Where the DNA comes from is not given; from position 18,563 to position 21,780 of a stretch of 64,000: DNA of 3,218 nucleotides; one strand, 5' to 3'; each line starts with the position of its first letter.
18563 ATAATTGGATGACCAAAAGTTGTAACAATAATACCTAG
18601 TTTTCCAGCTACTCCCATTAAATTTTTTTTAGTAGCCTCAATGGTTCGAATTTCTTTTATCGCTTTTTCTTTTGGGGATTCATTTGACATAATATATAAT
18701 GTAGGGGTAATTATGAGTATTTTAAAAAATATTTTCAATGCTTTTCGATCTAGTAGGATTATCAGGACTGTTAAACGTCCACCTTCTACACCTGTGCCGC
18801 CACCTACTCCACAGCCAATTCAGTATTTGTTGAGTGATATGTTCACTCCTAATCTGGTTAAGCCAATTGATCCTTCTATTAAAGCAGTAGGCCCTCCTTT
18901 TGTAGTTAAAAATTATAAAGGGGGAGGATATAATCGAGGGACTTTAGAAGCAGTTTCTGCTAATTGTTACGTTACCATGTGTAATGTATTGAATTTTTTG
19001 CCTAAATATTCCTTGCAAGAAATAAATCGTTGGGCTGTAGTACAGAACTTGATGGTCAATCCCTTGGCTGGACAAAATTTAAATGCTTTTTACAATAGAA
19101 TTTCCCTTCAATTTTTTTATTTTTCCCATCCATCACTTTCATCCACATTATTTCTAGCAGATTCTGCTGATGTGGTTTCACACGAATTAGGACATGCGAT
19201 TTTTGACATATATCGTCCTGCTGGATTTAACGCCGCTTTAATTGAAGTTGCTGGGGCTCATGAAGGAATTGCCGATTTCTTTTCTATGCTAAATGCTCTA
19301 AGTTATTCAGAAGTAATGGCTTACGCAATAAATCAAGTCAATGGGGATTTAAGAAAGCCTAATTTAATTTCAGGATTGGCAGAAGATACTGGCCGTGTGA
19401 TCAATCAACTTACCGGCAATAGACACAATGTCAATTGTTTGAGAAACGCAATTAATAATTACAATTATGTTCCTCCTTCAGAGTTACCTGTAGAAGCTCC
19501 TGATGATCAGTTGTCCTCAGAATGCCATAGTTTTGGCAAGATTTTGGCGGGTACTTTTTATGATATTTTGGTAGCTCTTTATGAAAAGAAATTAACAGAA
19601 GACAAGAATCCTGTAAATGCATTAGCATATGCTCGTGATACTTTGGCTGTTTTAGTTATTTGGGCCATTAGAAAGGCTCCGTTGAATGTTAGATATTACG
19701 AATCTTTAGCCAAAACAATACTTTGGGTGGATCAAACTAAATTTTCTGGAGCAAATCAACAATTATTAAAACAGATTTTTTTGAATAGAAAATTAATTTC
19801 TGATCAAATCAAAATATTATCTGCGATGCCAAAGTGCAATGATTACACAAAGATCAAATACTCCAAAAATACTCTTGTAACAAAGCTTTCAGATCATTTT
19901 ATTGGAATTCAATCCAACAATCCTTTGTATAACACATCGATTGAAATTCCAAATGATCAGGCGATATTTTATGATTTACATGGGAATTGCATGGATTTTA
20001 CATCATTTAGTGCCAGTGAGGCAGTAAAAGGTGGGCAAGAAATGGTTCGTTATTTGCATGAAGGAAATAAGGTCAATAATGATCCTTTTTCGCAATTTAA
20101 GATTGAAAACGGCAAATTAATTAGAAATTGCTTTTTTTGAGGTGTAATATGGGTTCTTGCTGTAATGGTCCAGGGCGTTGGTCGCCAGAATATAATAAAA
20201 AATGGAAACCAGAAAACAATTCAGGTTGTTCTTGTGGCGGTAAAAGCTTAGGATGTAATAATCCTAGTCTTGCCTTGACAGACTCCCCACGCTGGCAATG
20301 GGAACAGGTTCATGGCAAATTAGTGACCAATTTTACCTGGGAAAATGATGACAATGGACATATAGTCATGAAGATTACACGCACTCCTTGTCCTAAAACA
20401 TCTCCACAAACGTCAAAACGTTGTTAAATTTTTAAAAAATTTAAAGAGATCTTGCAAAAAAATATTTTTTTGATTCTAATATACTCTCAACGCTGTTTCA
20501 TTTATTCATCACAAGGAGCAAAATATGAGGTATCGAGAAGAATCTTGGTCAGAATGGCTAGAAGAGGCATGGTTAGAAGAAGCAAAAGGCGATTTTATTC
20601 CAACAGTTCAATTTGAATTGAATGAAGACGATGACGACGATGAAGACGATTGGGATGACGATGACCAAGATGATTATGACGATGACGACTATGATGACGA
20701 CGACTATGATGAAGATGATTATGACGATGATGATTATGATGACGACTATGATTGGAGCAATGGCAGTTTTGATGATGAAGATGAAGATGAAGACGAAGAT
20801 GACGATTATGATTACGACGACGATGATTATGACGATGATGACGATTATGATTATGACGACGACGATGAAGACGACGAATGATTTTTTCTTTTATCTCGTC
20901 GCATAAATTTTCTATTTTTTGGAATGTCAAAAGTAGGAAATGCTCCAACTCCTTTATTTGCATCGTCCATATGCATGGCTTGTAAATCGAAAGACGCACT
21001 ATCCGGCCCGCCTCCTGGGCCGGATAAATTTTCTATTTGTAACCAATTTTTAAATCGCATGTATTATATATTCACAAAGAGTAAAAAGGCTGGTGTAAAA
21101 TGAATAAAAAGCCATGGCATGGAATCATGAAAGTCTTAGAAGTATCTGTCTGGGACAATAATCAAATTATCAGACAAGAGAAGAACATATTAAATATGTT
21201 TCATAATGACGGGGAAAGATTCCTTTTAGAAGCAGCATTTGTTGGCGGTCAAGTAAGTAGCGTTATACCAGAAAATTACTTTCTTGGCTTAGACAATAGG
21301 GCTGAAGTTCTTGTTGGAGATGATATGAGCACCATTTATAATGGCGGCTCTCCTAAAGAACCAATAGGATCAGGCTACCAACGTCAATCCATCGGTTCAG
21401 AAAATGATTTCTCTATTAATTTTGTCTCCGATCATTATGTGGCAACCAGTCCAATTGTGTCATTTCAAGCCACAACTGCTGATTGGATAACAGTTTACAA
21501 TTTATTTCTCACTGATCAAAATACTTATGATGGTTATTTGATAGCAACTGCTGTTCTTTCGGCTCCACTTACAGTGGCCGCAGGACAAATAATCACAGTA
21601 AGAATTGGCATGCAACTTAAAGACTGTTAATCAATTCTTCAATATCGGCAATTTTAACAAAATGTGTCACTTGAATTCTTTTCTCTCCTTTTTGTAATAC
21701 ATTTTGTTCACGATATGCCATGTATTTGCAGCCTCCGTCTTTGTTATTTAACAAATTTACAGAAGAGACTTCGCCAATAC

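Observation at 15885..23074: Set of membrane-anchored or secreted proteases in the accessory region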

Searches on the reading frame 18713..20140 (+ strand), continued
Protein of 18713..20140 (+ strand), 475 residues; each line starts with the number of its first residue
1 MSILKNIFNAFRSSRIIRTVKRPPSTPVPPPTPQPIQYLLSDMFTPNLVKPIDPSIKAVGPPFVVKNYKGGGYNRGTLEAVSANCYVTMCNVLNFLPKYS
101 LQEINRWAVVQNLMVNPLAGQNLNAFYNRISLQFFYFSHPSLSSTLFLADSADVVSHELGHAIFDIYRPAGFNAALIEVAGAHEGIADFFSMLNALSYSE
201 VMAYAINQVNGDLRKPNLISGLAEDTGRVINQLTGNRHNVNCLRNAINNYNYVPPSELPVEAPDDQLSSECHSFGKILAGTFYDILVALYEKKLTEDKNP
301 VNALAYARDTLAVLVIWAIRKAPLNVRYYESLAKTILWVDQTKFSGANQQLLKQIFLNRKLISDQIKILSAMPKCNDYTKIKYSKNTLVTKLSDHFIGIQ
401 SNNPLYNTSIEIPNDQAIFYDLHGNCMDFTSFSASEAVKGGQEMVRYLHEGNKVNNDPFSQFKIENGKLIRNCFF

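Call 79: list_cluster_members(proteins=[P0029, P0028, P0034, P0039, P0086, P0167, P0191, P0302, P0304, P0257])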
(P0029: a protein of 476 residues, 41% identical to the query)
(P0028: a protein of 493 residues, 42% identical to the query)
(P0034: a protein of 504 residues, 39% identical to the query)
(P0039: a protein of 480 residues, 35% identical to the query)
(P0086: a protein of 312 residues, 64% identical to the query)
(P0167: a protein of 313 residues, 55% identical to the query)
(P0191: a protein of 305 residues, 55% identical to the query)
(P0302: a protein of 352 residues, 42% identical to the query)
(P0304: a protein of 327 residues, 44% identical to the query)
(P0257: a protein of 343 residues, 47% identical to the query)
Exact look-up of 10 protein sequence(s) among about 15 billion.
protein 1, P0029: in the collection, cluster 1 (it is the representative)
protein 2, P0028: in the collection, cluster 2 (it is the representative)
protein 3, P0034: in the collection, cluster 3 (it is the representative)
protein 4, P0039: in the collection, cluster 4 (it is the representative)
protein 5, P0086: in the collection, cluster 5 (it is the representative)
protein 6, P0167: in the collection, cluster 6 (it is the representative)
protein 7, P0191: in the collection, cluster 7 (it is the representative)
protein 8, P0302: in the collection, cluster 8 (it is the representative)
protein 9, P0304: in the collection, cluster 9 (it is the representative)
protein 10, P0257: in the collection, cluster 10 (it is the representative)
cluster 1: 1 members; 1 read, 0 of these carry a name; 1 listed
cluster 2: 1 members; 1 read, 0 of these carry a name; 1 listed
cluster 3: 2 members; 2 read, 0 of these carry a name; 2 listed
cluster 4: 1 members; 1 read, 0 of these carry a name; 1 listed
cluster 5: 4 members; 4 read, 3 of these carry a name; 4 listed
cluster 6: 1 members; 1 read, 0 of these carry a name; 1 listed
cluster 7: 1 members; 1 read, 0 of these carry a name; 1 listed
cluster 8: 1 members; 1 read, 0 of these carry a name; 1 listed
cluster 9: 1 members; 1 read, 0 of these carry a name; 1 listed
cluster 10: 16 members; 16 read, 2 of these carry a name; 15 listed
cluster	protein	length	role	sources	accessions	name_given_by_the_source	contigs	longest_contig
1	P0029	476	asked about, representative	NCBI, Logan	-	-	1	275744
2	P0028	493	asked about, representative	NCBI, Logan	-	-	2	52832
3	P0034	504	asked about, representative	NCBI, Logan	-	-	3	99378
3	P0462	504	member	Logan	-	-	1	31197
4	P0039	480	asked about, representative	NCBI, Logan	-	-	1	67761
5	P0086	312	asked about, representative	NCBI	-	-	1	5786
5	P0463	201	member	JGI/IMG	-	hypothetical protein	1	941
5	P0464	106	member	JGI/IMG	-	hypothetical protein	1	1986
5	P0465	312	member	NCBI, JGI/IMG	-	hypothetical protein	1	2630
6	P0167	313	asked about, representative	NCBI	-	-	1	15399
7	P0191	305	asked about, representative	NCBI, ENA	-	-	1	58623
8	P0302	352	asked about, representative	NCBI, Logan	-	-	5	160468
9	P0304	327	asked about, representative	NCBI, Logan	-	-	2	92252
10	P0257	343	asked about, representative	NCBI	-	-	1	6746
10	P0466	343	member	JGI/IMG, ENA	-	hypothetical protein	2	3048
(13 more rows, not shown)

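Call 81: search_protein_families(library=padloc, proteins=[window:18713-20140:+], max_evalue=0.01)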
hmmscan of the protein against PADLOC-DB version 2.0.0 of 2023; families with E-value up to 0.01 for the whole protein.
window:18713-20140:+ (475 aa): 0 families

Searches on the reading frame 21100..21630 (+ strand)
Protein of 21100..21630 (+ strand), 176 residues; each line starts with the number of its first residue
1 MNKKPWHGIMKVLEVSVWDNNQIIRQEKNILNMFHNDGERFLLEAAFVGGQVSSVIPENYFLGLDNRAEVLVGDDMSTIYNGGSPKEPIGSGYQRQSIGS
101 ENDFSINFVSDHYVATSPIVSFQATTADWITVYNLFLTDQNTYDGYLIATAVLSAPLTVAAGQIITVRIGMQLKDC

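Call 4: search_protein_families(library=pfam, proteins=[window:21100-21630:+], max_evalue=0.1)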
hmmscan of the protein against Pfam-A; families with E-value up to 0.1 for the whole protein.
window:21100-21630:+ (176 aa): 1 family
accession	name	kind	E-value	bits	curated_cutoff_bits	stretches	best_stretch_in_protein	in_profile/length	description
PF23140.1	Gp80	-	8.5e-07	29.8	27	1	83-170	39-123/128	Podophage GP4 fiber I protein gp80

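Call 9: search_protein_families(library=phrogs, proteins=[window:21100-21630:+], max_evalue=0.01)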
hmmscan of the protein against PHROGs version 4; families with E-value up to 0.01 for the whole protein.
window:21100-21630:+ (176 aa): 1 family
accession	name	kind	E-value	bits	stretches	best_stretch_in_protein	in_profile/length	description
phrog_17792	-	unknown function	0.00088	20.6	1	33-138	3-105/143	-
